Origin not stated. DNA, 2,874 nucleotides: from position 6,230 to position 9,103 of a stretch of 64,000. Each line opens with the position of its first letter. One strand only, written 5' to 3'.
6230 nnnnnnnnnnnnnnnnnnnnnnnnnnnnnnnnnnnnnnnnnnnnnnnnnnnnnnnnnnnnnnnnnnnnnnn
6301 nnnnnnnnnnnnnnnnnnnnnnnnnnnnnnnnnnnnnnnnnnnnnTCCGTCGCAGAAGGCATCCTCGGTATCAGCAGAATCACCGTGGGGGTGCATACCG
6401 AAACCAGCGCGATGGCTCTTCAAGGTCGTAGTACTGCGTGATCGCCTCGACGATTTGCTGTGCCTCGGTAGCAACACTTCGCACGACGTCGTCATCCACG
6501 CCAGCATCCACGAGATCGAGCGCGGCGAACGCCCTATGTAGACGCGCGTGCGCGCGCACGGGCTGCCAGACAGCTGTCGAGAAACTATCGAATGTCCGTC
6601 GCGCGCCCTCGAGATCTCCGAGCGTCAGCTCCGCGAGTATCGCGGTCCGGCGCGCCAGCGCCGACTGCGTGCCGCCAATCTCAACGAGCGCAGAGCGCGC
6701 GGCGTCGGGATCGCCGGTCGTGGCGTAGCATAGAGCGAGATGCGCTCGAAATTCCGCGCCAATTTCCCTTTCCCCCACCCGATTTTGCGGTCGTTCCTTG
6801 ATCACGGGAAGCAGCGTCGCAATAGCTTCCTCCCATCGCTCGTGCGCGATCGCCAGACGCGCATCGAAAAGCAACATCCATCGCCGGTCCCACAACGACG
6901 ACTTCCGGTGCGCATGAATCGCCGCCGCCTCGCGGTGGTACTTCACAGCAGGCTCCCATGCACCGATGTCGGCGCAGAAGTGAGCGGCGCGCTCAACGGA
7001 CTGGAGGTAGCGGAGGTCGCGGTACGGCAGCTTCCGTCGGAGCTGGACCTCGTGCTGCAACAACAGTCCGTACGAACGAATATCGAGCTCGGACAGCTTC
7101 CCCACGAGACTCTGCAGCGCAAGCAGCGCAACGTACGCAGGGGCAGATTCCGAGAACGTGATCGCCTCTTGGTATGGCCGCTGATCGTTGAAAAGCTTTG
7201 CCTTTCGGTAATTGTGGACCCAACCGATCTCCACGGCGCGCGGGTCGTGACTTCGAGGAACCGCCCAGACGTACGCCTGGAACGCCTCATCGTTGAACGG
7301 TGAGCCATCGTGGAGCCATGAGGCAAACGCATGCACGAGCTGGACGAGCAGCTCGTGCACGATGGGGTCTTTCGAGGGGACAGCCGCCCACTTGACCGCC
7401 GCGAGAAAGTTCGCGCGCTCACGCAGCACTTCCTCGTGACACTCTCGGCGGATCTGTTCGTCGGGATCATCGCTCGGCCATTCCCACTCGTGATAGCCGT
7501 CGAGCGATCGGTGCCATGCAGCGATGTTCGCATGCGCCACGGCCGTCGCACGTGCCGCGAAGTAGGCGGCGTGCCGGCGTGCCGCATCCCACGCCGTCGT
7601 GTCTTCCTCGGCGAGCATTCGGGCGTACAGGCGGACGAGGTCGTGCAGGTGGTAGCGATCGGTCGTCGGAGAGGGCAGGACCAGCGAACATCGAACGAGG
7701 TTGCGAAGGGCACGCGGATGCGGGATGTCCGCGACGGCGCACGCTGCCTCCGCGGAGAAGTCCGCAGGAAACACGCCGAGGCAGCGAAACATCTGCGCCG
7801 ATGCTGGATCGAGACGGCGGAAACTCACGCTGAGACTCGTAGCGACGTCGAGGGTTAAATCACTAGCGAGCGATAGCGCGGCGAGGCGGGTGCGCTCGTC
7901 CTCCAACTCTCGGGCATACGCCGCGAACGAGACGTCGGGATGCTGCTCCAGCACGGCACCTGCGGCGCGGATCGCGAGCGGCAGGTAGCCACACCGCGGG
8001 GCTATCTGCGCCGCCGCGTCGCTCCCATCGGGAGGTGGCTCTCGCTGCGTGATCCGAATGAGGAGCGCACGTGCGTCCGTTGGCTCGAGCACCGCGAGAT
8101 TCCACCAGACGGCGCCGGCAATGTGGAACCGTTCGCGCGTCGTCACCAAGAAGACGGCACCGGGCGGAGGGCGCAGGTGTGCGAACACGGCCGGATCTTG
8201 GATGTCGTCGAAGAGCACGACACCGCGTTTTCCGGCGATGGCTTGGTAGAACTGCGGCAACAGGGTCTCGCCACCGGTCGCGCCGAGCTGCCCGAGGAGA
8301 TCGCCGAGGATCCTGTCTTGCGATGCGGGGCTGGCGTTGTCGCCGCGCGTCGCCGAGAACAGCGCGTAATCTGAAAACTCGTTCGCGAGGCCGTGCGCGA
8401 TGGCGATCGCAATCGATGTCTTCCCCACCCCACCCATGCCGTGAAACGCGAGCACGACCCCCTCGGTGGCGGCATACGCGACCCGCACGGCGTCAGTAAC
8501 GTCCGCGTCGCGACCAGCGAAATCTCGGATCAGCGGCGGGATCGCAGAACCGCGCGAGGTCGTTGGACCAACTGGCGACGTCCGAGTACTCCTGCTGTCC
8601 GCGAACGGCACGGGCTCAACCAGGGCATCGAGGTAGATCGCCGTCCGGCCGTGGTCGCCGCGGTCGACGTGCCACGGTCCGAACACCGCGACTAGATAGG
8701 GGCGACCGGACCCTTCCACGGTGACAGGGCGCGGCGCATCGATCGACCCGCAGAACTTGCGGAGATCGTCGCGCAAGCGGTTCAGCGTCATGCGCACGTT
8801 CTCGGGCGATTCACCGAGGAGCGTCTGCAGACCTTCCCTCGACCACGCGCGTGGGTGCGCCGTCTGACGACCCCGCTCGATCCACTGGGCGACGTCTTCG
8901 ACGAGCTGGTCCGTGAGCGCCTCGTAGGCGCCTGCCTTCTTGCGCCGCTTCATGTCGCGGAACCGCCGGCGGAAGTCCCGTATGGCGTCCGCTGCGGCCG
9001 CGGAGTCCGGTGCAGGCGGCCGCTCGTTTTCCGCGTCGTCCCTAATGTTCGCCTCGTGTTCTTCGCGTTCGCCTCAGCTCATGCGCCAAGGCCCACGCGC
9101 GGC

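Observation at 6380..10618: SARP/AfsR-like wHTH/NB-ARC/TPR regulator divergent from two uncharacterised genes next to the Ssp-like operon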

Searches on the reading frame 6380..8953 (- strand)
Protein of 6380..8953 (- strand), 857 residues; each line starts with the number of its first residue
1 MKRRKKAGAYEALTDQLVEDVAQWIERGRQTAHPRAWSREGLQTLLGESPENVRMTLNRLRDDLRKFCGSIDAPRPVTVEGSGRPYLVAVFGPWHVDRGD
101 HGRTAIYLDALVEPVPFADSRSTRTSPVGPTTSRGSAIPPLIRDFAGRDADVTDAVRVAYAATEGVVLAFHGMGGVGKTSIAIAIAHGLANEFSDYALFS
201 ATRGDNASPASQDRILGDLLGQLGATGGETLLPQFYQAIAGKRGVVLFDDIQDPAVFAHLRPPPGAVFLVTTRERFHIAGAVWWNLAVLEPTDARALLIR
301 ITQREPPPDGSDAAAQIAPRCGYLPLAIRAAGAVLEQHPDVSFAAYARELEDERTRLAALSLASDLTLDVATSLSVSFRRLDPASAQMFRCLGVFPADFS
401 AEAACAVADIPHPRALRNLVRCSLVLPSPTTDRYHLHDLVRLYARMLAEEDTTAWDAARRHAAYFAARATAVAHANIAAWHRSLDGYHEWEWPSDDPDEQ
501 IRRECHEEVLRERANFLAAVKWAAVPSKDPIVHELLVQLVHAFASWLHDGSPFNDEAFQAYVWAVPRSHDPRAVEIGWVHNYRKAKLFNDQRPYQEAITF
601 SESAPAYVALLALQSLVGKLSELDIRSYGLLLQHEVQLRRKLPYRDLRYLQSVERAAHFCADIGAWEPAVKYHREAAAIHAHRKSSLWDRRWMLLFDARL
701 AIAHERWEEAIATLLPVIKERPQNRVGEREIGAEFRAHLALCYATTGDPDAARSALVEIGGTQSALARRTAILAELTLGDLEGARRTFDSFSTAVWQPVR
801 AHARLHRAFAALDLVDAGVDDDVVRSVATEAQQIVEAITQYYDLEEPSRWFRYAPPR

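Call 7: search_protein_families(library=pfam, proteins=[window:6380-8953:-], max_evalue=0.01)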
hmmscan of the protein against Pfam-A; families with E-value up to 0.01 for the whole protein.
window:6380-8953:- (857 aa): 2 families
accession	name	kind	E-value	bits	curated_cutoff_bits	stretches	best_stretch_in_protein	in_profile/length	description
PF00931.28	NB-ARC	-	7.2e-11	42.2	23.5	1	167-355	20-226/248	NB-ARC domain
PF14559.12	TPR_19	-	5.9e-05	23.8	25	0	696-724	31-58/68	Tetratricopeptide repeat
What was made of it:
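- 7565..8569 (-): NB-ARC nucleotide-binding oligomerisation module with its winged-helix lid, residues 129-463. Walker A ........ 172-179, Walker B VVLFDD 245-250, sensor TTR 271-273, GYLPLA 322-327, LHD 436-438. Pfam NB-ARC E 7e-11 (call 7).
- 6383..7564 (-): C-terminal all-helical repeat region, residues 464-857 (presumed sensor). It is TPR-like but has no canonical TPR match. TPR_19 scores 23.8 bits, below its cut-off (call 7).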

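Call 8: search_protein_families(library=padloc, proteins=[window:6380-8953:-], max_evalue=0.01)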
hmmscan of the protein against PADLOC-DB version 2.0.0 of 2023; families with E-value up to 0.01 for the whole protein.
window:6380-8953:- (857 aa): 0 families

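Call 9: search_protein_families(library=ncbifam, proteins=[window:6380-8953:-], max_evalue=1)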
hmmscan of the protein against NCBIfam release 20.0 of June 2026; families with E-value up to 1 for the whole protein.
window:6380-8953:- (857 aa): 9 families
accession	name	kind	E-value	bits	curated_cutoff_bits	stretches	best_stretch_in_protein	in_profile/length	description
NF053617.1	SARPRegAfsRStmc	equivalog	1.5e-46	158.9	1430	1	129-456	282-619/986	SARP-family global regulator AfsR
NF041717.1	HaaA_phane_TPR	equivalog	4.8e-32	111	1125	1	137-555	96-530/882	cyclophane-containing RiPP biosynthesis TPR protein HaaT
NF040586.1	FxSxx_TPR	equivalog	1.6e-20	73.2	300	2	140-397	3-260/830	FxSxx-COOH system tetratricopeptide repeat protein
TIGR00763.1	lon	equivalog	0.00061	18.4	608.05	1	155-194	343-382/795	endopeptidase La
TIGR04291.1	arsen_driv_ArsA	equivalog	0.0095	14.7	650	1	168-196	323-351/565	arsenical pump-driving ATPase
NF003013.0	PRK03846.1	subfamily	0.034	13.8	163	1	149-197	12-61/202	adenylyl-sulfate kinase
NF050088.1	Get3_fold_NosAFP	equivalog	0.16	10.9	325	1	166-193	3-30/364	Get3/ArsA fold putative tail anchor-mediating ATPase NosAFP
NF001679.0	PRK00440.1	equivalog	0.19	10.8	303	1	168-191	42-65/322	replication factor C small subunit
TIGR00345.1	GET3_arsA_TRC40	subfamily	0.22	11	135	1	170-192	2-24/299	TRC40/GET3/ArsA family transport-energizing ATPase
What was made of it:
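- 7565..8569 (-): NCBIfam AfsR model positions 282-619 (call 9).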

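Call 11: find_homologous_proteins(query=window:6380-8953:-, max_evalue=0.00001)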
Query window:6380-8953:- (857 aa): 441 proteins with E <= 0.00001 among 8000 candidates; the best 120 are listed.
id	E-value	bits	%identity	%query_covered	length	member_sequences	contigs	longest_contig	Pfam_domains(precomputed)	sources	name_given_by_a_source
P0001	0.0e+0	1944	100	100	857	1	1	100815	PF00931.29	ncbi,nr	ncbi:MAG TPA: NB-ARC domain-containing protein [Thermoanaerobaculia bacterium]|nr:NB-ARC domain-cont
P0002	5.7e-47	179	34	40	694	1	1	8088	PF17874.8,PF10579.15,PF00515.35,PF13424.13,PF13176.13,PF13181.13,PF07719.24,PF13174.13,PF00931.29,PF13374.13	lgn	-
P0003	3.0e-44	170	36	41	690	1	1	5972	PF00515.35,PF13424.13,PF13176.13,PF13401.13,PF07719.24,PF00931.29,PF13191.13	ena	-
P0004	1.2e-42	164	36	38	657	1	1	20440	PF25873.1,PF10579.15,PF00515.35,PF13424.13,PF13176.13,PF13181.13,PF07719.24,PF13374.13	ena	-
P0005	2.2e-39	154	35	40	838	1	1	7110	PF12862.14,PF01381.29,PF13176.13,PF00931.29,PF13374.13,PF17874.8,PF00515.35,PF13424.13,PF13181.13,PF13560.13,PF07719.24,PF13174.13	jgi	jgi:tetratricopeptide (TPR) repeat protein/transcriptional regulator with XRE-family HTH domain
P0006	1.4e-38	151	39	35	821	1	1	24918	PF17874.8,PF00515.35,PF13424.13,PF13176.13,PF13432.13,PF13181.13,PF07719.24,PF13374.13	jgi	jgi:tetratricopeptide (TPR) repeat protein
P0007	4.2e-38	149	36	43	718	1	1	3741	PF00515.35,PF13424.13,PF13176.13,PF13181.13,PF07719.24,PF00931.29,PF13191.13,PF13374.13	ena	-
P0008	8.5e-38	148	36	37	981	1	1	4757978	PF14559.13,PF03704.24,PF17874.8,PF00515.35,PF13424.13,PF13176.13,PF13432.13,PF00486.35,PF07719.24,PF00931.29,PF13374.13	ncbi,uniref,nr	ncbi:AfsR family transcriptional regulator [Streptomyces albofaciens JCM 4342]|uniref:AfsR/SARP fami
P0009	4.0e-37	146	32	43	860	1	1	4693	PF17874.8,PF10579.15,PF00515.35,PF13271.12,PF13424.13,PF13176.13,PF13428.13,PF13181.13,PF07719.24,PF13174.13,PF13374.13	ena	-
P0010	2.3e-36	144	38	39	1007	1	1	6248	PF03704.24,PF00515.35,PF13424.13,PF00486.35,PF07719.24,PF00931.29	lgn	-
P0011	1.4e-35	141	33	37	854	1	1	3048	PF17874.8,PF10579.15,PF00515.35,PF13424.13,PF13176.13,PF13181.13,PF07719.24,PF00931.29,PF13374.13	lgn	-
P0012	2.1e-35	140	36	36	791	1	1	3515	PF13431.13,PF13414.13,PF10579.15,PF13176.13,PF13428.13,PF00931.29,PF13374.13,PF07721.21,PF00515.35,PF13424.13,PF13432.13,PF13181.13,PF07719.24,PF13174.13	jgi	jgi:tetratricopeptide (TPR) repeat protein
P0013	2.9e-34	137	33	42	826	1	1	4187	PF13414.13,PF10579.15,PF13176.13,PF13676.12,PF00931.29,PF13374.13,PF01582.26,PF00515.35,PF13424.13,PF13181.13,PF07719.24,PF13174.13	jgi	jgi:tetratricopeptide (TPR) repeat protein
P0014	1.2e-33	135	35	38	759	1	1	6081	PF25872.1,PF13424.13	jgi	jgi:tetratricopeptide (TPR) repeat protein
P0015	7.7e-33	132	32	41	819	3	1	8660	PF13431.13,PF10579.15,PF00515.35,PF13424.13,PF28559.1,PF13176.13,PF13181.13,PF07719.24,PF00931.29,PF13374.13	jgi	jgi:tetratricopeptide (TPR) repeat protein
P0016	8.5e-33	132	39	37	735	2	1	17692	PF17874.8,PF13424.13,PF00931.29,PF13374.13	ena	-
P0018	2.8e-32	130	30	44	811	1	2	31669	PF13414.13,PF10952.16,PF13176.13,PF19955.6,PF00931.29,PF13374.13,PF17874.8,PF00515.35,PF13424.13,PF19960.7,PF13181.13,PF07719.24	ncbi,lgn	ncbi:MAG: tetratricopeptide repeat protein [Chloroflexaceae bacterium]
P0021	4.4e-32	129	33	38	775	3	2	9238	PF14853.13,PF10579.15,PF00515.35,PF13424.13,PF13176.13,PF13181.13,PF07719.24,PF13374.13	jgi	-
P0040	1.2e-28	118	32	40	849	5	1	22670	PF17874.8,PF00515.35,PF13424.13,PF13176.13,PF13181.13,PF07719.24,PF13374.13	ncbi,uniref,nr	ncbi:ATP-binding protein [Lentzea aerocolonigenes]|uniref:ATP-binding protein n=1 Tax=Lentzea aeroco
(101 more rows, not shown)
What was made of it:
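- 6380..8953 (-): 857-aa STAND ATPase gene (whole ORF including stop). 100% identical to an NCBI MAG protein (call 11).
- Checked: It is identical to an NCBI MAG protein named 'NB-ARC domain-containing protein', Thermoanaerobaculia bacterium (call 11).
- Nearest NOD relatives: by my manual count of the Pfam lists in call 11, about 65 of the 119 nearest relatives carry an N-terminal SARP module and about 23 an XRE-type HTH. Most close NOD relatives are built as transcription factors (call 11). Many relatives of its NOD are transcription factors (call 11).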

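Call 22: search_solved_structures(query=window:6380-8953:-, max_evalue=0.01, show_alignments=1)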
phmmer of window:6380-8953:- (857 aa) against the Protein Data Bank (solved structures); distinct sequences matched with E-value up to 0.01: 5.
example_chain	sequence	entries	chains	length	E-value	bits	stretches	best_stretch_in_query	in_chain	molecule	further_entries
8k60_I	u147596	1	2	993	9.7e-38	133.2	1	117-463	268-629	Regulatory protein AfsR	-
8jke_I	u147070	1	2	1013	6e-37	130.6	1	117-463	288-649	Regulatory protein AfsR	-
9jbn_C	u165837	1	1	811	4.7e-05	25.1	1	167-399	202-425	Probable disease resistance protein At5g04720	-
6j5t_G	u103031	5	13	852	5.3e-05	24.9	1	166-398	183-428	Disease resistance RPP13-like protein 4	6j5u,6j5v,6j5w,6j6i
8zw9_A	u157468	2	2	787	0.0022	19.6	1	234-398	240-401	Disease resistance protein ADR1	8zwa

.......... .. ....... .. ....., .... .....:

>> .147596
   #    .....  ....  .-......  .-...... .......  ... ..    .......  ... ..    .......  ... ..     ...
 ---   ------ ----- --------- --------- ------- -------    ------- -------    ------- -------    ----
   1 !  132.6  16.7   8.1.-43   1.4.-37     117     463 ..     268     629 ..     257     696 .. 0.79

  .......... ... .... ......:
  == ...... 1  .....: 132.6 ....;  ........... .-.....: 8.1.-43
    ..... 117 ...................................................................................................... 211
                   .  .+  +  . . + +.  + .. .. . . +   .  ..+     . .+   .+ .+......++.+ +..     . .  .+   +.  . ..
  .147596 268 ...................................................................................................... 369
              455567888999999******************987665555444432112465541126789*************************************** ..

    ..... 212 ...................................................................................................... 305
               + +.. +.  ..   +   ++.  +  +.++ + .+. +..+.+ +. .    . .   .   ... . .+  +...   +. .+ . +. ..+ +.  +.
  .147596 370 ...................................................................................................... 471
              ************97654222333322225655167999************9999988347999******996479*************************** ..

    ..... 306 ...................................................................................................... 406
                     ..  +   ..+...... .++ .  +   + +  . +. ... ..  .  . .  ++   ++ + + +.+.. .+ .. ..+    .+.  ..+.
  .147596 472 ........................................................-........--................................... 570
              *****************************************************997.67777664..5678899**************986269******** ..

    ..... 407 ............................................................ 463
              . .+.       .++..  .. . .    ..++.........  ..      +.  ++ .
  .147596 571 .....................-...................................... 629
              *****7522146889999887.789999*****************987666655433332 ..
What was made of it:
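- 7565..8569 (-): AfsR 8k60 E 1e-37 (call 22).
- On STAND NTPases, NB-ARC (AP-ATPase) clade: The alignment to AfsR runs through residue 463 (call 22).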
